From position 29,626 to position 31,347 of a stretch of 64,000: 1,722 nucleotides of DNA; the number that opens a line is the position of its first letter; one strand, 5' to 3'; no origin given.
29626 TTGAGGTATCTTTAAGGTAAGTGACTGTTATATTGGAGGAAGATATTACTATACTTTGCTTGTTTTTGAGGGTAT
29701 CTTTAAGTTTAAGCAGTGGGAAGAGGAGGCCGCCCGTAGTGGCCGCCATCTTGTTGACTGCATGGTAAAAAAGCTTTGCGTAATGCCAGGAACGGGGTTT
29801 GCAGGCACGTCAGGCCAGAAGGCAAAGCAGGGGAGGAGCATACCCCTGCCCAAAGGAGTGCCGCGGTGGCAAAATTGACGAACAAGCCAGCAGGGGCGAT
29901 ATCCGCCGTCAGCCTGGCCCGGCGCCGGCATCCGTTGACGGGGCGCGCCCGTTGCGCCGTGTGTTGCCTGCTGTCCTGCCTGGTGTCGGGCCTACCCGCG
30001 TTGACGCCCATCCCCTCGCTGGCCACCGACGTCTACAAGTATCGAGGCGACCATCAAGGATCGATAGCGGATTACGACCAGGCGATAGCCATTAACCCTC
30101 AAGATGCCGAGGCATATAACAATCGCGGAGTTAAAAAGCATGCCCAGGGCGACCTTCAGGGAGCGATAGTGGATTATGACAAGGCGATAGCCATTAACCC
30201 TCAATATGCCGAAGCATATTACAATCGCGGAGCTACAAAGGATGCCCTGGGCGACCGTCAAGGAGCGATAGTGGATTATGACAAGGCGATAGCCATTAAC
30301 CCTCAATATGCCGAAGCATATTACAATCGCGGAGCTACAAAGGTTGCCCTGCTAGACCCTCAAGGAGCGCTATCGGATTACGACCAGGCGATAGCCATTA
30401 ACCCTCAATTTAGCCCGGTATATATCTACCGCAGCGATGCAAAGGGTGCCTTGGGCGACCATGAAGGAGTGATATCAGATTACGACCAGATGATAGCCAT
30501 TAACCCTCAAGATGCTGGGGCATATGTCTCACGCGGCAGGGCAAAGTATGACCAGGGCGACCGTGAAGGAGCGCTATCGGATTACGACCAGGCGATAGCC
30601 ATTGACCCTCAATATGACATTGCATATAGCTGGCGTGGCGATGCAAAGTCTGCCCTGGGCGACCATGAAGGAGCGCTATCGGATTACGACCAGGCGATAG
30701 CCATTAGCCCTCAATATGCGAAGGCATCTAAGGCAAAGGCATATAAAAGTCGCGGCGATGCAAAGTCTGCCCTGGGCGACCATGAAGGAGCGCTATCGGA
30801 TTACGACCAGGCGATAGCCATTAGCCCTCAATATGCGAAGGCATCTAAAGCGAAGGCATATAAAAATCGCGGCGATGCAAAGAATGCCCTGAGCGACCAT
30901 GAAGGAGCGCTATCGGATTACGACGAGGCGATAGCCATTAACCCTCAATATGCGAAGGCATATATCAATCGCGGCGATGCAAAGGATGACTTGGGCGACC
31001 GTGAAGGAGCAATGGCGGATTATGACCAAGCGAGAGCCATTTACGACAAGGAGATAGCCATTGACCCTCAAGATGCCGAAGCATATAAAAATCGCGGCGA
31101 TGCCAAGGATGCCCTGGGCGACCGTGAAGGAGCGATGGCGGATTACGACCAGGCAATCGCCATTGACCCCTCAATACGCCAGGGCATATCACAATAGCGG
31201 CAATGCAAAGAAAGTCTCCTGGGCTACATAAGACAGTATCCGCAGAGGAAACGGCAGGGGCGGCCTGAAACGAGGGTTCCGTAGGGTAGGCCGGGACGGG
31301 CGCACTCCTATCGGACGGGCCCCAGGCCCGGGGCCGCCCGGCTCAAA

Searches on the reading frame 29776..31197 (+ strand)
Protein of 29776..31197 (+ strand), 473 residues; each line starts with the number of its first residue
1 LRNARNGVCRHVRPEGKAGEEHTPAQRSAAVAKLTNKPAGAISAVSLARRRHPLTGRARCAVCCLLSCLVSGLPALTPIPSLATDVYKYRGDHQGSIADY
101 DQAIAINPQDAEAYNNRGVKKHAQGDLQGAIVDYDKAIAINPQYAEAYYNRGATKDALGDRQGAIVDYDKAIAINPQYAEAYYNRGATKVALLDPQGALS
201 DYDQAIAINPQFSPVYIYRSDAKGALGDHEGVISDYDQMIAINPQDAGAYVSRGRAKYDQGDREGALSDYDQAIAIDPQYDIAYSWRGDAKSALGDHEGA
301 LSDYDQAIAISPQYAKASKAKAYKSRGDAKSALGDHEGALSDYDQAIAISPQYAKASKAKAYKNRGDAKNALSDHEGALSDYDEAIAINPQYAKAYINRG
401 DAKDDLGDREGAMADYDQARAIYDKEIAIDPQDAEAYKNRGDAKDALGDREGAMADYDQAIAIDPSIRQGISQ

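Call 9: search_protein_families(library=ncbifam, proteins=[window:29776-31197:+], max_evalue=0.01)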
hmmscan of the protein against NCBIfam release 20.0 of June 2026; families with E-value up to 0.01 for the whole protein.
window:29776-31197:+ (473 aa): 19 families
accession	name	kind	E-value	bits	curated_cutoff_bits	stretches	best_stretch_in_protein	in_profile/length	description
TIGR02917.1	PEP_TPR_lipo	equivalog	1.2e-29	102.9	312.2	4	91-211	139-259/899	XrtA/PEP-CTERM system TPR-repeat protein PrsT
TIGR00990.1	3a0801s09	subfamily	1e-27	97.1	757.25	3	175-280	327-432/615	mitochondrial import receptor subunit TOM70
NF040959.1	MamA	equivalog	1e-20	74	200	2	96-275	21-201/204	magnetosome protein MamA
NF008391.2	PRK11189.1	equivalog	1.9e-20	73.6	250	4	143-218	63-138/297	lipoprotein NlpI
NF033762.1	social_mot_Tgl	equivalog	3.2e-20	72.5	225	3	144-285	30-174/252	social motility TPR repeat lipoprotein Tgl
TIGR02521.1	type_IV_pilW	equivalog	4.8e-18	65.6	154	3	86-183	74-173/234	type IV pilus biogenesis/stability protein PilW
TIGR02552.1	LcrH_SycD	equivalog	3.4e-16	59.2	104.8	3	100-211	7-118/136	SycD/LcrH family type III secretion system chaperone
NF047507.1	TPR_BatC_Lepto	exception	9.4e-15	54.7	175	2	90-184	37-135/214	TPR repeat-containing protein BatC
NF002725.1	PRK02603.1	equivalog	4.1e-13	49.7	143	3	308-431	23-151/173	photosystem I assembly protein Ycf3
NF047558.1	TPR_END_plus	domain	1.9e-12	47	32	0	147-180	1-34/56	TPR end-of-group domain-containing protein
NF033920.0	C39_PA2778_fam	equivalog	9.9e-12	44.8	150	0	358-464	155-254/255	PA2778 family cysteine peptidase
TIGR04510.1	mod_pep_cyc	subfamily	9.2e-10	37.7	400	1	249-309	400-460/814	putative peptide modification system cyclase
NF033758.1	gliding_GltE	equivalog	6.5e-08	32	225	1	95-173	274-353/411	adventurous gliding motility TPR repeat lipoprotein GltE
NF008755.0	PRK11788.1-3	equivalog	5.3e-06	26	430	0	368-451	189-273/388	lipopolysaccharide assembly protein LapB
NF008520.0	PRK11447.1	equivalog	1.3e-05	23.2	858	0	85-207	611-739/1157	cellulose synthase complex outer membrane protein BcsC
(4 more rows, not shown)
